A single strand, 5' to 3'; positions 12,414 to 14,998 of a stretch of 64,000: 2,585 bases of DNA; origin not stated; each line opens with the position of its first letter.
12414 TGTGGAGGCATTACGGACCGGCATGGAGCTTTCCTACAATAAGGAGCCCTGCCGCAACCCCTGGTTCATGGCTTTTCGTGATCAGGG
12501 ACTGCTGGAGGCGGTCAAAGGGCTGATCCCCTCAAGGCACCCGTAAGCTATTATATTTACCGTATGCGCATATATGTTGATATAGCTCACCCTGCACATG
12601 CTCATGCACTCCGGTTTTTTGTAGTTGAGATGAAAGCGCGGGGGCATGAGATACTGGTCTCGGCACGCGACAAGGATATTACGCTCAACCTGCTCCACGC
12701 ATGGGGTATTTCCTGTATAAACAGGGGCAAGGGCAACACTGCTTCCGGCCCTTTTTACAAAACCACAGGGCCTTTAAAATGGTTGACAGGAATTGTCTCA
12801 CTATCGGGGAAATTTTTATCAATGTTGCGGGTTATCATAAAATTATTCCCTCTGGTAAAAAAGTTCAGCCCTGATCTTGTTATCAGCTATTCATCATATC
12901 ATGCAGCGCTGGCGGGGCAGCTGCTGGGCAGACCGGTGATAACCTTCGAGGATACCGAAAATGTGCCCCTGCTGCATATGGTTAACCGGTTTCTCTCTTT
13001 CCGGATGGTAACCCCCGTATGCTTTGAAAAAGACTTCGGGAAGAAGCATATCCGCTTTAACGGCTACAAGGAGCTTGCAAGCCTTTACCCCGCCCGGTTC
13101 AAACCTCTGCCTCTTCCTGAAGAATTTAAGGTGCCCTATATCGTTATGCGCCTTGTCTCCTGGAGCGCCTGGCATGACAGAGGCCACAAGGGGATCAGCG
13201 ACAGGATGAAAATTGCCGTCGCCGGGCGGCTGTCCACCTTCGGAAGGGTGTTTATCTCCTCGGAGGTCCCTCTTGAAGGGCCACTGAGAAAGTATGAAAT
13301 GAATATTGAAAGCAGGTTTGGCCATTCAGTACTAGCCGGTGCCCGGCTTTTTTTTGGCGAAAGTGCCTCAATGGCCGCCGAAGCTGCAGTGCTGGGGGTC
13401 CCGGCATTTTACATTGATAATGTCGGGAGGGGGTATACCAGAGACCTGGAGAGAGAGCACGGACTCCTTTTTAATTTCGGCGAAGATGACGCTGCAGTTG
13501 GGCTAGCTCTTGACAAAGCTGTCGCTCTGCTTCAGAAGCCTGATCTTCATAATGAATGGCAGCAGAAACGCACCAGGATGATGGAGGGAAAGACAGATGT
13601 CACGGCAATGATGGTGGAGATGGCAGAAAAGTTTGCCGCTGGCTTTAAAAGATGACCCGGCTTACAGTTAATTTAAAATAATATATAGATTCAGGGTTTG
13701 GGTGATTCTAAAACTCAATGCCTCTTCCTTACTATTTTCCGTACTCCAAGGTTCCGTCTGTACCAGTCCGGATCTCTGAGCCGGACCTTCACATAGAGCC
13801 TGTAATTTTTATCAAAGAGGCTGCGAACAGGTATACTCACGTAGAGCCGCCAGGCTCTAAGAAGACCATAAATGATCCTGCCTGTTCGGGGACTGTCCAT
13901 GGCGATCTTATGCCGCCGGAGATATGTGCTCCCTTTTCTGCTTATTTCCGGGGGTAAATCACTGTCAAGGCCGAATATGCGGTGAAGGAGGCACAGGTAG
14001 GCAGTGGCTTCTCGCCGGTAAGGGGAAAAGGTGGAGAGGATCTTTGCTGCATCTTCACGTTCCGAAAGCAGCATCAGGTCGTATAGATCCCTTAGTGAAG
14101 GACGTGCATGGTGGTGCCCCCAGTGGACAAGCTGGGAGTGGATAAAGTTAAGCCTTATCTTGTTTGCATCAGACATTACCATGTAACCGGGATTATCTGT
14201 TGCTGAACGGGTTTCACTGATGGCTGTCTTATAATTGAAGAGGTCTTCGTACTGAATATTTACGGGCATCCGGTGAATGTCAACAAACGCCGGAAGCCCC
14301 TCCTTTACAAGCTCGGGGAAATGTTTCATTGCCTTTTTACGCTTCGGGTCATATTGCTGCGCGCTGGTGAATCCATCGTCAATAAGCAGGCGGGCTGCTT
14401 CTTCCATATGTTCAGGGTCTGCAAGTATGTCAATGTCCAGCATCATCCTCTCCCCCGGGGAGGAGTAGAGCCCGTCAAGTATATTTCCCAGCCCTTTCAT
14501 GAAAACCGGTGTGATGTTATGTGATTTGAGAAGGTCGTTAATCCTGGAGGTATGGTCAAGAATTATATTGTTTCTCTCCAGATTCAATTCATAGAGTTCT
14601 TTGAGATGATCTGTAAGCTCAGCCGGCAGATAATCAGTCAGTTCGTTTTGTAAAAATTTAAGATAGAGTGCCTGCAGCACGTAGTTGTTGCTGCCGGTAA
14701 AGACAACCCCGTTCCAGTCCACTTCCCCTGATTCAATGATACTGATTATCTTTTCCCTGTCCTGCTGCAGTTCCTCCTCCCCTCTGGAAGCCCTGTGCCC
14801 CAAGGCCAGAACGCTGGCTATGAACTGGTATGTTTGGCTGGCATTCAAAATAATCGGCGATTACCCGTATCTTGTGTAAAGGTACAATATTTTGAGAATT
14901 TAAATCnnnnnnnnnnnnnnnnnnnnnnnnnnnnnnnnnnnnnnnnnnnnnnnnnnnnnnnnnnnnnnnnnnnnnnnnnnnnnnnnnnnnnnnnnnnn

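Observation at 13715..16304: PqqD-like (RRE) domain fused to an HPr-kinase-like P-loop domain, paired with an NTP_transf_5-type nucleotidyltransferase, with no RiPP core enzymes nearby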

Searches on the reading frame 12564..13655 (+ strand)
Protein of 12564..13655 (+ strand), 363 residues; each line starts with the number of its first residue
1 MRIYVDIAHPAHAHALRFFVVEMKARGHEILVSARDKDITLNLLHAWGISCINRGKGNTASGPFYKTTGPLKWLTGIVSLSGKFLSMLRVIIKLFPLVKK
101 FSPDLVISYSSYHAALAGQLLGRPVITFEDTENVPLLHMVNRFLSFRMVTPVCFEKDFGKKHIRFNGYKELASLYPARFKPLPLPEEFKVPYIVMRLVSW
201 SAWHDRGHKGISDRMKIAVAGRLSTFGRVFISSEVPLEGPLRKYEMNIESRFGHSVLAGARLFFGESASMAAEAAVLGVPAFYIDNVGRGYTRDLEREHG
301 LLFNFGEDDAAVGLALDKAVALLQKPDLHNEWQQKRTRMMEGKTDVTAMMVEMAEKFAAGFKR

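Call 3: search_protein_families(library=pfam, proteins=[window:12564-13655:+], max_evalue=1)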
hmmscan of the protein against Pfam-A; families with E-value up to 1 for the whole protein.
window:12564-13655:+ (363 aa): 3 families
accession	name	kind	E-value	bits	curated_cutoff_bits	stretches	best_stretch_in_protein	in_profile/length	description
PF04007.18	DUF354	-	0.034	13.7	22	0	2-60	2-61/349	Protein of unknown function (DUF354)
PF13579.12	Glyco_trans_4_4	-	0.048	14.4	29.7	1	83-126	52-98/158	Glycosyl transferase 4-like domain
PF13439.12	Glyco_transf_4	-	0.088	13.3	28.5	1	80-128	50-102/170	Glycosyltransferase Family 4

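Call 4: search_protein_families(library=ncbifam, proteins=[window:12564-13655:+], max_evalue=1)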
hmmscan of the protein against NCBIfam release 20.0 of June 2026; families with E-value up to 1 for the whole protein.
window:12564-13655:+ (363 aa): 2 families
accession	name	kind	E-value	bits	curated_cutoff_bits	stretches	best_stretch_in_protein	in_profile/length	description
TIGR01133.1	murG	equivalog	0.0058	15.7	250.25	1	78-130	70-125/353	undecaprenyldiphospho-muramoylpentapeptide beta-N-acetylglucosaminyltransferase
TIGR00661.1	MJ1255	subfamily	0.017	14.4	195.9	1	91-129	82-120/321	MJ1255/VC2487 family glycosyltransferase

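Call 65: search_solved_structures(query=window:12564-13655:+, max_evalue=1)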
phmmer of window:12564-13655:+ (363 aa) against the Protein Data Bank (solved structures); distinct sequences matched with E-value up to 1: 9.
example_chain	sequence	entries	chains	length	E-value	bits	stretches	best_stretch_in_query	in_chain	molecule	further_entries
3bt8_A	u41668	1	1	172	0.0077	18.5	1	31-94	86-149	Peptidyl-prolyl cis-trans isomerase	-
2haq_A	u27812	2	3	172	0.015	17.6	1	31-94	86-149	Cyclophilin | PEPTIDYL-PROLYL CIS-TRANS ISOMERASE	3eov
6l2b_A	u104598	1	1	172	0.015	17.6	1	31-94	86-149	Peptidyl-prolyl cis-trans isomerase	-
4s1e_A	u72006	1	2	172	0.064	15.5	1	33-94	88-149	Peptidyl-prolyl cis-trans isomerase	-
8xi2_S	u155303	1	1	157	0.078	15.2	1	26-94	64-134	Peptidyl-prolyl cis-trans isomerase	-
4s1j_A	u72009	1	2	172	0.086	15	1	34-94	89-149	Peptidyl-prolyl cis-trans isomerase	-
3jb9_d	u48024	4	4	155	0.097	14.9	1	36-105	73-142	Peptidyl-prolyl cis-trans isomerase ppi1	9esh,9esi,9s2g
1xo7_A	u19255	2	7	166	0.23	13.7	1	27-93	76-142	cyclophilin | PEPTIDYL-PROLYL CIS-TRANS ISOMERASE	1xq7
6lxp_A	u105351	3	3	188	0.95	11.6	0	28-97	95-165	Peptidyl-prolyl cis-trans isomerase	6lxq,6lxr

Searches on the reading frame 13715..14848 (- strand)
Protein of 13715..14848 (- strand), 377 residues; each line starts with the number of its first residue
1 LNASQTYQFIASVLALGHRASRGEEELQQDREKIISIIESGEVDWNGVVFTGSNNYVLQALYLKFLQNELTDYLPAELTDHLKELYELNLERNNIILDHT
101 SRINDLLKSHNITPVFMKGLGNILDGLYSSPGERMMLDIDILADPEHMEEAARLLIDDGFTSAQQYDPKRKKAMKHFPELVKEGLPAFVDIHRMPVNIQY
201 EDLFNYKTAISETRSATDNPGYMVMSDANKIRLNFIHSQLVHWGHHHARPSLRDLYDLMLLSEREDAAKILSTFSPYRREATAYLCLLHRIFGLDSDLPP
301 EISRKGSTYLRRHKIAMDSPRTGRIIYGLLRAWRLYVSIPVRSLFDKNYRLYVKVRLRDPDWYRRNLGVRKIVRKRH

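Call 3: search_protein_families(library=pfam, proteins=[window:13715-14848:-], max_evalue=1)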
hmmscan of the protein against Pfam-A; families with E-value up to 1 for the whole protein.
window:13715-14848:- (377 aa): 1 family
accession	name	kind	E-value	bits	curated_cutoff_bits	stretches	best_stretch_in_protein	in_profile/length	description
PF14907.12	NTP_transf_5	-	3.6e-28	99.2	31.2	1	42-287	2-241/249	Uncharacterised nucleotidyltransferase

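Call 4: search_protein_families(library=ncbifam, proteins=[window:13715-14848:-], max_evalue=1)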
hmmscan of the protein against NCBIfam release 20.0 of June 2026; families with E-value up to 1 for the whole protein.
window:13715-14848:- (377 aa): 1 family
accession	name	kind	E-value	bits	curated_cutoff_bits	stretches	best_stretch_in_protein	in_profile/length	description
NF000478.2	linco_LnuE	exception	0.083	13.1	350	1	92-176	3-83/160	lincosamide nucleotidyltransferase Lnu(E)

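Call 53: search_solved_structures(query=window:13715-14848:-, max_evalue=1)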
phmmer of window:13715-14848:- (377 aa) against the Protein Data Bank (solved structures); distinct sequences matched with E-value up to 1: 4.
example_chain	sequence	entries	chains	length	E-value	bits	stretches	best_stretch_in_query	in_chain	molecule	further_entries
5xkn_A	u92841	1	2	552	0.052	15.8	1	60-105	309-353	LRR receptor-like serine/threonine-protein kinase ERL2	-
4mn8_A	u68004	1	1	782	0.4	12.9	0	41-96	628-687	LRR receptor-like serine/threonine-protein kinase FLS2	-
4wg2_A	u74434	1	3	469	0.7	12.1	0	194-247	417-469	Bifunctional P-450/NADPH-P450 reductase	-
4mna_A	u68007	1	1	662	0.83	11.9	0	42-96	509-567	LRR receptor-like serine/threonine-protein kinase FLS2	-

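Call 84: search_protein_families(library=padloc, proteins=[window:13715-14848:-], max_evalue=0.01)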
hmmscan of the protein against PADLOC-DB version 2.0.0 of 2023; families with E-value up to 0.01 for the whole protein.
window:13715-14848:- (377 aa): 0 families
